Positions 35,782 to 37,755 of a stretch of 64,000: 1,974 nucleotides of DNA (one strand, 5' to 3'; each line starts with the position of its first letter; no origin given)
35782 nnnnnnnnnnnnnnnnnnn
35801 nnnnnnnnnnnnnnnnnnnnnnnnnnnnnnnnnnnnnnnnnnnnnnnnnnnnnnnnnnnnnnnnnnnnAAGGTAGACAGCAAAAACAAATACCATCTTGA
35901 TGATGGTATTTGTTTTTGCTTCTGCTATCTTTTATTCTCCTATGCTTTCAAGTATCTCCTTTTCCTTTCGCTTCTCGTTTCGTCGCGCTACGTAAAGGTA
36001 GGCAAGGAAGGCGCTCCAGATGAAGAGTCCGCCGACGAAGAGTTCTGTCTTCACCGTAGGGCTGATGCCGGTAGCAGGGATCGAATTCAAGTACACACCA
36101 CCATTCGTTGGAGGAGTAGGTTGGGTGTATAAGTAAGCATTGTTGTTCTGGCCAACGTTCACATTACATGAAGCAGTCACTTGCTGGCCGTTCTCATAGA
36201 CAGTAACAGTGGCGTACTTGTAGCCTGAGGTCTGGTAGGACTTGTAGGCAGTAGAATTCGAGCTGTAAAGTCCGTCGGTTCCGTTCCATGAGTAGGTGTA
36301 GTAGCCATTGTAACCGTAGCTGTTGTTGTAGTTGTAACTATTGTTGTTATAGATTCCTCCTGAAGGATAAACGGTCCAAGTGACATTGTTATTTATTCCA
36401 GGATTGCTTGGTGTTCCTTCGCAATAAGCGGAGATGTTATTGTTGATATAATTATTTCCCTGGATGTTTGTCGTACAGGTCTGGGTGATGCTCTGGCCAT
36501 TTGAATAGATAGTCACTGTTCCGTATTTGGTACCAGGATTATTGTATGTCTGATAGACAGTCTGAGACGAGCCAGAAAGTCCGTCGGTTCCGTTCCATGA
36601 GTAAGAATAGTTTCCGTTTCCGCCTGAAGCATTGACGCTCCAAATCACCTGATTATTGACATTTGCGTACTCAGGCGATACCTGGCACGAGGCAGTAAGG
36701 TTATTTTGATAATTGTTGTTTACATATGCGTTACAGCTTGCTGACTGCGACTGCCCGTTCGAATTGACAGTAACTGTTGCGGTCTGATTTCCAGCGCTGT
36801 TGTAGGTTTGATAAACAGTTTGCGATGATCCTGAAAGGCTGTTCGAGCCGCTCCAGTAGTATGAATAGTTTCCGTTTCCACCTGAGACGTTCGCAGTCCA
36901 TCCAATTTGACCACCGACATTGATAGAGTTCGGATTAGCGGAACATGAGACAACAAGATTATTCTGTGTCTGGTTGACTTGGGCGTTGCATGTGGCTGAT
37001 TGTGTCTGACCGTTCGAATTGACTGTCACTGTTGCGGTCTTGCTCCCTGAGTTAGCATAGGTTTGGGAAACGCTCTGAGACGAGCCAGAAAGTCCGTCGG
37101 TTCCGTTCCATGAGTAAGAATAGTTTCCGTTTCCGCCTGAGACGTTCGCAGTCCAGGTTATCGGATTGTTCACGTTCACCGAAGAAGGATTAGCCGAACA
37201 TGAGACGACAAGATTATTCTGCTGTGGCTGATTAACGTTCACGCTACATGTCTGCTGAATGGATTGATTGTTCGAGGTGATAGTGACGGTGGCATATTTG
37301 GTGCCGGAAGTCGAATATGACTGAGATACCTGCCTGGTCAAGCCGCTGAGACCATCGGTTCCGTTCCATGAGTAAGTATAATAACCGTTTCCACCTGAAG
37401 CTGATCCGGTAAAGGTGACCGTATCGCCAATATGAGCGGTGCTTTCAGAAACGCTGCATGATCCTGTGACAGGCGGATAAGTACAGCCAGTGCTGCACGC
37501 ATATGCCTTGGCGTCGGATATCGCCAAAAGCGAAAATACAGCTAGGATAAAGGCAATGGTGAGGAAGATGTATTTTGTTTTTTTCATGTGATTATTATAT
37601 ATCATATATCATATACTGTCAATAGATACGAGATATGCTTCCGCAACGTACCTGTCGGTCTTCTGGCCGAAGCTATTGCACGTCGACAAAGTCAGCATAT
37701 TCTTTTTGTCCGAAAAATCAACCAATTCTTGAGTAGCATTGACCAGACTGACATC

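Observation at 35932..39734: Sortase, IPATG-anchored PKD-repeat protein and divergent Ser/Thr-rich secreted protein: a compact surface-adhesin module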

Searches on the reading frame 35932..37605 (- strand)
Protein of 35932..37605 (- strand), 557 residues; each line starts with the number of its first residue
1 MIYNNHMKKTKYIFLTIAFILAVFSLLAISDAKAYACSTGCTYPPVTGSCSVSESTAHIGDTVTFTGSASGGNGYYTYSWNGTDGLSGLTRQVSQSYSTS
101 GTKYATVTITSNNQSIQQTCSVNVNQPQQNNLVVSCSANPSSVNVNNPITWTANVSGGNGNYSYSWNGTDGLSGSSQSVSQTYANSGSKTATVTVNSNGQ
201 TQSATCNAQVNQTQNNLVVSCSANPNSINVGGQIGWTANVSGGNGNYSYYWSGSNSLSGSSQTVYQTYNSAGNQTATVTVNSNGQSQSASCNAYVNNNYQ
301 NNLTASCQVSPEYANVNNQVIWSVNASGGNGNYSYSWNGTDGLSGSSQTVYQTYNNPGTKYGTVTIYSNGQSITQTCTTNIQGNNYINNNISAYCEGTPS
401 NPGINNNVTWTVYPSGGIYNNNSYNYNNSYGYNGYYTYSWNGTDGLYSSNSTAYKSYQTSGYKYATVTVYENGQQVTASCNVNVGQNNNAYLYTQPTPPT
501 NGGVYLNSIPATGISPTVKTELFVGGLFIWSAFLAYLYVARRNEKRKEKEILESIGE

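Call 3: search_protein_families(library=pfam, proteins=[window:35932-37605:-], max_evalue=1)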
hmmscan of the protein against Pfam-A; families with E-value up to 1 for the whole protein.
window:35932-37605:- (557 aa): 8 families
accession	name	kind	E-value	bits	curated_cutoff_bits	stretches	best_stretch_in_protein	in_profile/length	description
PF18911.6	PKD_4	-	1.3e-16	60.8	27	4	140-209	11-82/85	PKD domain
PF00801.26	PKD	-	1.8e-11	44.3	23.5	4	136-210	4-80/80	PKD domain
PF13573.12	SprB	-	9e-05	22.5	28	3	323-340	18-35/37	SprB repeat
PF07610.17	DUF1573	-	0.074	13.5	26.1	0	254-289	52-90/98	Protein of unknown function (DUF1573)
PF10690.14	Myticin-prepro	-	0.28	11.9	28.5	0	16-52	4-41/98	Myticin pre-proprotein from the mussel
PF20602.3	pAdhesive_8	-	0.28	11.3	27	0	272-324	33-86/140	Putative adhesive domain (group 8)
PF02330.21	MAM33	-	0.44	10.9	21.9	0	112-147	94-131/212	Mitochondrial glycoprotein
PF25386.1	Chromo_SEND1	-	0.52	10.6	27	0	435-449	17-31/55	Single-strand DNA endonuclease 1, chromo domain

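Call 4: search_protein_families(library=ncbifam, proteins=[window:35932-37605:-], max_evalue=1)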
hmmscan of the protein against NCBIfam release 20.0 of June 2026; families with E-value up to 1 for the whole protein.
window:35932-37605:- (557 aa): 3 families
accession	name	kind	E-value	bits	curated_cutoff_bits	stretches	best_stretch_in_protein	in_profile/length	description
NF058578.1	CPR_pilus_PamR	equivalog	4.4e-05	22.5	300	2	46-175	74-194/297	pilus system RbmA-like protein PamR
NF001466.0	PRK00325.1-1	equivalog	0.11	11.5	615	0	49-133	74-156/320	poly(beta-D-mannuronate) lyase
NF041390.1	TadE_Rv3655c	subfamily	0.28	11.8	40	0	177-219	48-91/101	TadE family type IV pilus minor pilin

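Call 8: list_cluster_members(proteins=[window:35932-37605:-, window:35932-37587:-, window:37609-38334:-, window:37609-38319:-, window:37609-38304:-, window:38376-39734:+])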
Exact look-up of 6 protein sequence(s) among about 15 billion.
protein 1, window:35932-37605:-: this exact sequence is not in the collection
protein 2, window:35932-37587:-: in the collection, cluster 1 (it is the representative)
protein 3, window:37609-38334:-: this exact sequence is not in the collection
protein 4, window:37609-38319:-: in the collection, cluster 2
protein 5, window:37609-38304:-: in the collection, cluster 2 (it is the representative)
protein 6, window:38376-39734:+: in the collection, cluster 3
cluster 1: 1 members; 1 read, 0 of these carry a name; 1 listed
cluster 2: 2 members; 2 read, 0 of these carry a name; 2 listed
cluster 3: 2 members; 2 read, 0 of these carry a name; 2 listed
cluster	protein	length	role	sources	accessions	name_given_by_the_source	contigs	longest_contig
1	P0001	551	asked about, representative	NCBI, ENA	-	-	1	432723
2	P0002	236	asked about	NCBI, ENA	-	-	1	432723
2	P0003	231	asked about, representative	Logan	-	-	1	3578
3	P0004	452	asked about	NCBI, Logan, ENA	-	-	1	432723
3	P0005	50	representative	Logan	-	-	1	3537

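Call 9: find_encoding_contigs(protein=P0001, flank=3000, max_places=4)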
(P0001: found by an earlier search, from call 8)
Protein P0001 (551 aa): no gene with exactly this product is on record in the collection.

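Call 10: find_homologous_proteins(query=P0001)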
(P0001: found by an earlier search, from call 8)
Query P0001 (551 aa): 687 proteins with E <= 0.001 among 8000 candidates; the best 120 are listed.
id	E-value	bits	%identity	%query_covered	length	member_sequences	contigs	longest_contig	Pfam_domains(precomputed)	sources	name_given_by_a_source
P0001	0.0e+0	1180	100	100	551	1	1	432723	PF00801.27,PF18911.7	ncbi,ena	-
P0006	7.0e-162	558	45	97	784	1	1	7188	PF18911.7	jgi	jgi:hypothetical protein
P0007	5.4e-153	529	47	79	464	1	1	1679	PF18911.7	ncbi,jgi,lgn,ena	jgi:hypothetical protein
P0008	1.3e-141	491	46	99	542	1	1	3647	PF00801.27,PF18911.7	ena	-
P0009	2.2e-141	490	52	76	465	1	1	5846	PF18911.7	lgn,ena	-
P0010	3.2e-141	490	39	77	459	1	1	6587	PF00801.27,PF18911.7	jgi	jgi:hypothetical protein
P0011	5.1e-140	486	47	99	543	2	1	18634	PF18911.7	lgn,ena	-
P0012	2.5e-135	470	42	77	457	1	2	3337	PF00801.27,PF18911.7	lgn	-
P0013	7.8e-133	462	43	93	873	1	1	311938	PF18911.7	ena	-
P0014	9.0e-131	455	39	89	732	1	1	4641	PF00801.27,PF18911.7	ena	-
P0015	2.8e-127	444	41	92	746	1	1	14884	PF13573.13,PF18911.7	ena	-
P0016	7.3e-127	442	47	100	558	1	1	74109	PF18911.7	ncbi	-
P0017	5.6e-126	440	44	95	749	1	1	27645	PF13573.13,PF18911.7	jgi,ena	-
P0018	3.5e-125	437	37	92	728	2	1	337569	PF00801.27,PF18911.7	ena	-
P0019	9.1e-125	436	42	75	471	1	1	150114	PF00801.27,PF18911.7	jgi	jgi:hypothetical protein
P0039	5.7e-103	364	37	70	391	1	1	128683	PF18911.7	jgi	jgi:hypothetical protein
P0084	7.9e-77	277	32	86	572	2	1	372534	PF13573.13,PF13927.13,PF18911.7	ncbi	-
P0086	9.5e-76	274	33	92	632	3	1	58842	PF18911.7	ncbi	ncbi:MAG: hypothetical protein WCF94_00040 [bacterium]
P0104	3.0e-71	259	33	88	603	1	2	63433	PF18911.7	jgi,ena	-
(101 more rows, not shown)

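Call 13: find_encoding_contigs(protein=P0019, flank=6000, max_places=2)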
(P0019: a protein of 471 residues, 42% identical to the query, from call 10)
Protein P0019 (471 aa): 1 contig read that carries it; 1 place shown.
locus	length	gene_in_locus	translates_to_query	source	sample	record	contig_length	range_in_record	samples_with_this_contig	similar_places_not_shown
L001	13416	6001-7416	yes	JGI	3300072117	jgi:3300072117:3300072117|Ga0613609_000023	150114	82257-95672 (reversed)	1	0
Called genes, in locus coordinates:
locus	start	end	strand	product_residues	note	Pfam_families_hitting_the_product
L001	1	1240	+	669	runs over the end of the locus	PF03483:B3_4, PF03484:B5, PF17759:tRNA_synthFbeta (weak), PF03147:FDX-ACB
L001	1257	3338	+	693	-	PF02518:HATPase_c, PF00204:DNA_gyraseB, PF01751:Toprim, PF00986:DNA_gyraseB_C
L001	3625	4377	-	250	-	-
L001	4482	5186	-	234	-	PF07705:CARDB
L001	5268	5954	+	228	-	PF04203:Sortase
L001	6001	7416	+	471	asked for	PF00801:PKD (faint), PF18911:PKD_4 (weak)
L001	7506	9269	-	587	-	PF07973:tRNA_SAD, PF00587:tRNA-synt_2b, PF03129:HGTP_anticodon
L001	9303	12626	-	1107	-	PF02811:PHP, PF07733:DNA_pol3_alpha, PF17657:DNA_pol3_finger, PF14579:HHH_6, PF01336:tRNA_anti-codon, PF13742:tRNA_anti_2 (weak)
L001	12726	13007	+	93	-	-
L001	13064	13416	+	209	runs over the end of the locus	PF01351:RNase_HII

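Call 14: find_encoding_contigs(protein=P0039, flank=6000, max_places=2)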
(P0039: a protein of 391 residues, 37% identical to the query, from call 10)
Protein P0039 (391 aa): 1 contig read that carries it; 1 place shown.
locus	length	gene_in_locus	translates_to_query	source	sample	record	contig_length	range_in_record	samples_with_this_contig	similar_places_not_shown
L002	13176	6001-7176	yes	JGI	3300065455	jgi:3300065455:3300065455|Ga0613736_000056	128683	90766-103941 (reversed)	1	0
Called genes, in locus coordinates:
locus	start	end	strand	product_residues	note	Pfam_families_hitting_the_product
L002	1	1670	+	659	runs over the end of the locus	PF03483:B3_4, PF03484:B5, PF17759:tRNA_synthFbeta, PF03147:FDX-ACB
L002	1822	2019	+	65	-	-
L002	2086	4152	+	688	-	PF02518:HATPase_c, PF00204:DNA_gyraseB, PF01751:Toprim, PF00986:DNA_gyraseB_C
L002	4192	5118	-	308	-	-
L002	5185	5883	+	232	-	PF04203:Sortase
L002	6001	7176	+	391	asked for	PF18911:PKD_4 (faint)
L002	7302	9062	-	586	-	PF00587:tRNA-synt_2b, PF03129:HGTP_anticodon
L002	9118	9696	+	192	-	-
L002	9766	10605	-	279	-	PF03171:2OG-FeII_Oxy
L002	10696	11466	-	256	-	PF24038:DUF7347 (weak), PF00293:NUDIX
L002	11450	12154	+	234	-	-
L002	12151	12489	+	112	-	-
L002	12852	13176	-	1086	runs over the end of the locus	PF02811:PHP, PF07733:DNA_pol3_alpha, PF17657:DNA_pol3_finger, PF14579:HHH_6, PF01336:tRNA_anti-codon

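Call 15: find_encoding_contigs(protein=P0016, flank=6000, max_places=2)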
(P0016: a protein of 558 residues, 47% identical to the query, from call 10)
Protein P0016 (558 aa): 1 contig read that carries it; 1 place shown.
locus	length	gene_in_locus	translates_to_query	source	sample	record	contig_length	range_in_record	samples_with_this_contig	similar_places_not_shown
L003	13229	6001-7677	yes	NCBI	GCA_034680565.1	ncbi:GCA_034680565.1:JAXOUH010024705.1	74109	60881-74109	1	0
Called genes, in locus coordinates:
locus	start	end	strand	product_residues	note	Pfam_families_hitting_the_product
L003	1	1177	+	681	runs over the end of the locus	PF02518:HATPase_c, PF00204:DNA_gyraseB, PF01751:Toprim, PF00986:DNA_gyraseB_C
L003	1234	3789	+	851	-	-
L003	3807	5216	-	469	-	PF07705:CARDB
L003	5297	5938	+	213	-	PF04203:Sortase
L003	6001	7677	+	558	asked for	PF18911:PKD_4 (weak)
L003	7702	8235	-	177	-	-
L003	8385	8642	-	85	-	-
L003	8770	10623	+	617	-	PF04055:Radical_SAM (faint)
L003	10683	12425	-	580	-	PF07973:tRNA_SAD, PF00587:tRNA-synt_2b, PF03129:HGTP_anticodon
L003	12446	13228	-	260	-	?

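Call 16: find_homologous_proteins(query=P0003)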
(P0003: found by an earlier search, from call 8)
Query P0003 (231 aa): 508 proteins with E <= 0.001 among 909 candidates; the best 120 are listed.
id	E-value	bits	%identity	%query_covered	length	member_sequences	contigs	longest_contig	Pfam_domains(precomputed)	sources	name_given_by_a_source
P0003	3.9e-148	509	100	100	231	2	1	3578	PF04203.19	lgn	-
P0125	5.8e-83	296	62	99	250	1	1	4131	PF04203.19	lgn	-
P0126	4.1e-81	290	63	95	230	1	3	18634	PF04203.19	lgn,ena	-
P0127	5.4e-81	289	63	95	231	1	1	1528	PF04203.19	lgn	-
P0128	3.5e-80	287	58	98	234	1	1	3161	PF04203.19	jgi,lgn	jgi:LPXTG-site transpeptidase (sortase) family protein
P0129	1.3e-78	281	60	95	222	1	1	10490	PF04203.19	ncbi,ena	-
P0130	2.3e-78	281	60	97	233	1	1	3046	PF04203.19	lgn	-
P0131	8.5e-78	279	59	82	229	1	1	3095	PF04203.19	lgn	-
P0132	7.5e-77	276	57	98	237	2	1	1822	PF04203.19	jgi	-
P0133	1.0e-76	275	59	96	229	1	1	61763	PF04203.19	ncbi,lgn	-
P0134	4.3e-76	273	61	93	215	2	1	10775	PF04203.19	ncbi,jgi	ncbi:MAG: sortase [Candidatus Paceibacterota bacterium]|jgi:LPXTG-site transpeptidase (sortase) fami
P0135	5.3e-76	273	59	93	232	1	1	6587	PF04203.19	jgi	jgi:LPXTG-site transpeptidase (sortase) family protein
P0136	6.4e-76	273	60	95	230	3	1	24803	PF04203.19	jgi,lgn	jgi:LPXTG-site transpeptidase (sortase) family protein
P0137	1.2e-75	272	61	93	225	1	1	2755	PF04203.19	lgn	-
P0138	1.6e-75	271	59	82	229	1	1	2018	PF04203.19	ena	-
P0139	4.8e-75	270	58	97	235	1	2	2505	PF04203.19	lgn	-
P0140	8.3e-75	269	60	93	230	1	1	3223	PF04203.19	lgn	-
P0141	9.0e-74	266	59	92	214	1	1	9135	PF04203.19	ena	-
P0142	1.8e-73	265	57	96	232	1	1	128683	PF04203.19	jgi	jgi:LPXTG-site transpeptidase (sortase) family protein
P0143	6.2e-72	260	59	89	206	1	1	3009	PF04203.19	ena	-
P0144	8.6e-72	259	57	96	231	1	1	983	PF04203.19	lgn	-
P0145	1.3e-70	255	57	92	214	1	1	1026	PF04203.19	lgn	-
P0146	5.7e-70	253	57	93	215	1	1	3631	PF04203.19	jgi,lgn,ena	-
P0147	2.4e-69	251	56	98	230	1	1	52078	PF04203.19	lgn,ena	-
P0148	7.1e-69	250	57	95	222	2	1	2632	PF04203.19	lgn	-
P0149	1.6e-68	248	57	92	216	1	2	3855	PF04203.19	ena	-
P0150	2.4e-66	241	55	93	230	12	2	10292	PF04203.19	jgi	-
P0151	7.7e-63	230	51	91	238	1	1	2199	PF04203.19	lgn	-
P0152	7.8e-62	227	52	92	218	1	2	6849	PF04203.19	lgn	-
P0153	1.3e-61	226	53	98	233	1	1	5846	PF04203.19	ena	-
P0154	4.0e-59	218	52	92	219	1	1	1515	PF04203.19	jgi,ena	-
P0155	1.0e-58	216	49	96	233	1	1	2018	PF04203.19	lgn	-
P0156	1.5e-58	216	52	88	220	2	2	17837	PF04203.19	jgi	jgi:LPXTG-site transpeptidase (sortase) family protein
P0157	1.4e-55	206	70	61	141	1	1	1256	PF04203.19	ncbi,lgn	-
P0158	2.6e-55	205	47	95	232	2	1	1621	PF04203.19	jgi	jgi:LPXTG-site transpeptidase (sortase) family protein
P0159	3.8e-54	202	49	92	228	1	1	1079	PF04203.19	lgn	-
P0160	4.8e-53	198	47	92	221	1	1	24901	PF04203.19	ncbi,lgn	-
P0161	1.6e-52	196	49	88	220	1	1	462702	PF04203.19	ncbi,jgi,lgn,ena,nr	ncbi:MAG TPA: class E sortase [Candidatus Paceibacterota bacterium]|nr:class E sortase [Candidatus P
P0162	1.7e-52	196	49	91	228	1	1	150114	PF04203.19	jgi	jgi:LPXTG-site transpeptidase (sortase) family protein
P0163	3.4e-52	195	49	91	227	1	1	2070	PF04203.19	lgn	-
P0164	4.0e-52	195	46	91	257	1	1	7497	PF04203.19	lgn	-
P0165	2.3e-51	192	47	96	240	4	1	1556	PF04203.19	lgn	-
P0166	2.5e-51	192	47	89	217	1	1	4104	PF04203.19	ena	-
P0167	4.1e-51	192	47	91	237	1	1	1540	PF04203.19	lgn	-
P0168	1.0e-50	190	45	98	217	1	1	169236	PF04203.19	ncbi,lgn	-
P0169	1.0e-49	187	47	92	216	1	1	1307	PF04203.19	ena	-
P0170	1.1e-49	187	45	92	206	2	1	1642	PF04203.19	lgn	-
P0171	3.7e-49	185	45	87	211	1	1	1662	PF04203.19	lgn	-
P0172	4.4e-49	185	44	92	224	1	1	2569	PF04203.19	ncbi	-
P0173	1.2e-48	184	49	88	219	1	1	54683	PF04203.19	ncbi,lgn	-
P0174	5.6e-47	178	44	90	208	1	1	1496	PF04203.19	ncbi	-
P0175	3.2e-46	176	43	94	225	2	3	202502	PF04203.19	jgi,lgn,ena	-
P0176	4.6e-46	175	45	90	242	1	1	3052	PF04203.19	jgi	jgi:LPXTG-site transpeptidase (sortase) family protein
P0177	8.7e-46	174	44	90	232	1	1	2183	PF04203.19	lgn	-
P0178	1.4e-45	174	43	96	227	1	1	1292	PF04203.19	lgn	-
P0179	1.4e-45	174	42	94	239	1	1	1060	PF04203.19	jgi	jgi:LPXTG-site transpeptidase (sortase) family protein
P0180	1.8e-45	173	47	88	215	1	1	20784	PF04203.19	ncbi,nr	ncbi:MAG: sortase [bacterium]|nr:sortase [bacterium]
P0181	2.0e-45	173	46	92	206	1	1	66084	PF04203.19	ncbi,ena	-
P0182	2.1e-45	173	40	94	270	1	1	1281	PF04203.19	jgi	jgi:LPXTG-site transpeptidase (sortase) family protein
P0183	3.2e-45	172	46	84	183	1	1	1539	PF04203.19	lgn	-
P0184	4.3e-45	172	55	61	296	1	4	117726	PF04203.19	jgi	jgi:LPXTG-site transpeptidase (sortase) family protein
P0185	5.7e-45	172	45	94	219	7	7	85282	PF04203.19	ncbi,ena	-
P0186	6.6e-45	171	43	91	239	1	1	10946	PF04203.19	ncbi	-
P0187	7.5e-45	171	41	97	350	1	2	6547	PF04203.19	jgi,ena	-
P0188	1.1e-44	171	42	94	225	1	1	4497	PF04203.19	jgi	jgi:LPXTG-site transpeptidase (sortase) family protein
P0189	1.1e-44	171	44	92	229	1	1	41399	PF04203.19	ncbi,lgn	ncbi:MAG: sortase [Patescibacteria group bacterium]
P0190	1.2e-44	170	43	94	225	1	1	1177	PF04203.19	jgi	-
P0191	1.3e-44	170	45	90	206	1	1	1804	PF04203.19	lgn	-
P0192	1.4e-44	170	40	90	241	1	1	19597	PF04203.19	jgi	jgi:LPXTG-site transpeptidase (sortase) family protein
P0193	1.9e-44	170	55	61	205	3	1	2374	PF04203.19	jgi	jgi:LPXTG-site transpeptidase (sortase) family protein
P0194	2.3e-44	170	45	90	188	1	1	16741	PF04203.19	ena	-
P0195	2.6e-44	169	50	66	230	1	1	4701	PF04203.19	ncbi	-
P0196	2.6e-44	169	40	94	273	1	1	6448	PF04203.19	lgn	-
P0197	3.5e-44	169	44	94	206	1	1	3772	PF04203.19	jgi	jgi:LPXTG-site transpeptidase (sortase) family protein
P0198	3.9e-44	169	44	88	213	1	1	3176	PF04203.19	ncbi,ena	-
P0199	5.2e-44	168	43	94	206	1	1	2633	PF04203.19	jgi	jgi:LPXTG-site transpeptidase (sortase) family protein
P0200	5.4e-44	168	43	89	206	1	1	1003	PF04203.19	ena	-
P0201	6.1e-44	168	39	97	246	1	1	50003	PF04203.19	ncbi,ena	-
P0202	6.9e-44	168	43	90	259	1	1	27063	PF04203.19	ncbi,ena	-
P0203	7.4e-44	168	41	97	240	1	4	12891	PF04203.19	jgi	jgi:sortase A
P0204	7.9e-44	168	44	91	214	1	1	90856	PF04203.19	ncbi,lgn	ncbi:MAG: sortase [Patescibacteria group bacterium]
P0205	8.9e-44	168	44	94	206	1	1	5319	PF04203.19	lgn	-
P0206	9.7e-44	167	43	94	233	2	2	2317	PF04203.19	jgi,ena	-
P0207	1.1e-43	167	42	91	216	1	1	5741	PF04203.19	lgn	-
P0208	1.3e-43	167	41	94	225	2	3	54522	PF04203.19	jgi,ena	jgi:LPXTG-site transpeptidase (sortase) family protein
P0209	1.4e-43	167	46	88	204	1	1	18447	PF04203.19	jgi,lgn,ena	-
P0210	1.4e-43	167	45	88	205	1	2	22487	PF04203.19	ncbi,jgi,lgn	jgi:LPXTG-site transpeptidase (sortase) family protein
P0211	1.6e-43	167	45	90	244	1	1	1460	PF04203.19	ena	-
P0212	1.9e-43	166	43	94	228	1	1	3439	PF04203.19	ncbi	-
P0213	2.0e-43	166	44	94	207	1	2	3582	PF04203.19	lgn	-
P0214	2.0e-43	166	43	95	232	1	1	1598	PF04203.19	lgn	-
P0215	2.0e-43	166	44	89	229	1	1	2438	PF04203.19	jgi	jgi:LPXTG-site transpeptidase (sortase) family protein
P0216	2.2e-43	166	45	94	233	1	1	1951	PF04203.19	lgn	-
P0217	2.5e-43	166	42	94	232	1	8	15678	PF04203.19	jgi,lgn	jgi:LPXTG-site transpeptidase (sortase) family protein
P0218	3.4e-43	166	41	97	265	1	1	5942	PF04203.19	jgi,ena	-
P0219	3.4e-43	166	39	97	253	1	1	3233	PF04203.19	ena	-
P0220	3.5e-43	166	43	97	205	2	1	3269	PF04203.19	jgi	jgi:LPXTG-site transpeptidase (sortase) family protein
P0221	3.6e-43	166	55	59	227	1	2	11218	PF04203.19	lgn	-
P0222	3.6e-43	166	46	88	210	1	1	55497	PF04203.19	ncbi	-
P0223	3.8e-43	166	54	59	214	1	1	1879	PF04203.19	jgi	jgi:LPXTG-site transpeptidase (sortase) family protein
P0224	4.1e-43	165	45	91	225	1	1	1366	PF04203.19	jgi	jgi:LPXTG-site transpeptidase (sortase) family protein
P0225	4.2e-43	165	50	67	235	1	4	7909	PF04203.19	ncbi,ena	-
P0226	4.3e-43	165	57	65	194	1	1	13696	PF04203.19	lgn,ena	-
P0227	4.9e-43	165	39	89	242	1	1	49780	PF04203.19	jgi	jgi:LPXTG-site transpeptidase (sortase) family protein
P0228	5.0e-43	165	45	91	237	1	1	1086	PF04203.19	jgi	-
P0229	5.4e-43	165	45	91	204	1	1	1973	PF04203.19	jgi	jgi:LPXTG-site transpeptidase (sortase) family protein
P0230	5.5e-43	165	44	93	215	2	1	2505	PF04203.19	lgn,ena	-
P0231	5.5e-43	165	45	91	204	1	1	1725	PF04203.19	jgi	jgi:LPXTG-site transpeptidase (sortase) family protein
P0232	5.6e-43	165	44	94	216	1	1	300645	PF04203.19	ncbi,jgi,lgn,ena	ncbi:MAG: sortase [Candidatus Paceibacterota bacterium]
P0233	5.7e-43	165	44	93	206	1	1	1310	PF04203.19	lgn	-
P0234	6.4e-43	165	39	94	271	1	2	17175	PF04203.19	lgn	-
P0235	6.4e-43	165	43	93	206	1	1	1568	PF04203.19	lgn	-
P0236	6.8e-43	165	42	95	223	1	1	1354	PF04203.19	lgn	-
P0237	7.7e-43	165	54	60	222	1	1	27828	PF04203.19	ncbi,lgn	-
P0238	8.1e-43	164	40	97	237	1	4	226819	PF04203.19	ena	-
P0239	9.9e-43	164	46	84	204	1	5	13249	PF04203.19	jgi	jgi:LPXTG-site transpeptidase (sortase) family protein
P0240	1.0e-42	164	42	92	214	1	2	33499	PF04203.19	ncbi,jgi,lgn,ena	ncbi:MAG: sortase [bacterium]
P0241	1.1e-42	164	43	90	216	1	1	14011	PF04203.19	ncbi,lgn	ncbi:MAG: sortase [Patescibacteria group bacterium]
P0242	1.2e-42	164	49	67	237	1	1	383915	PF04203.19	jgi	jgi:LPXTG-site transpeptidase (sortase) family protein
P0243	1.4e-42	164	43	89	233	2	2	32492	PF04203.19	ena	-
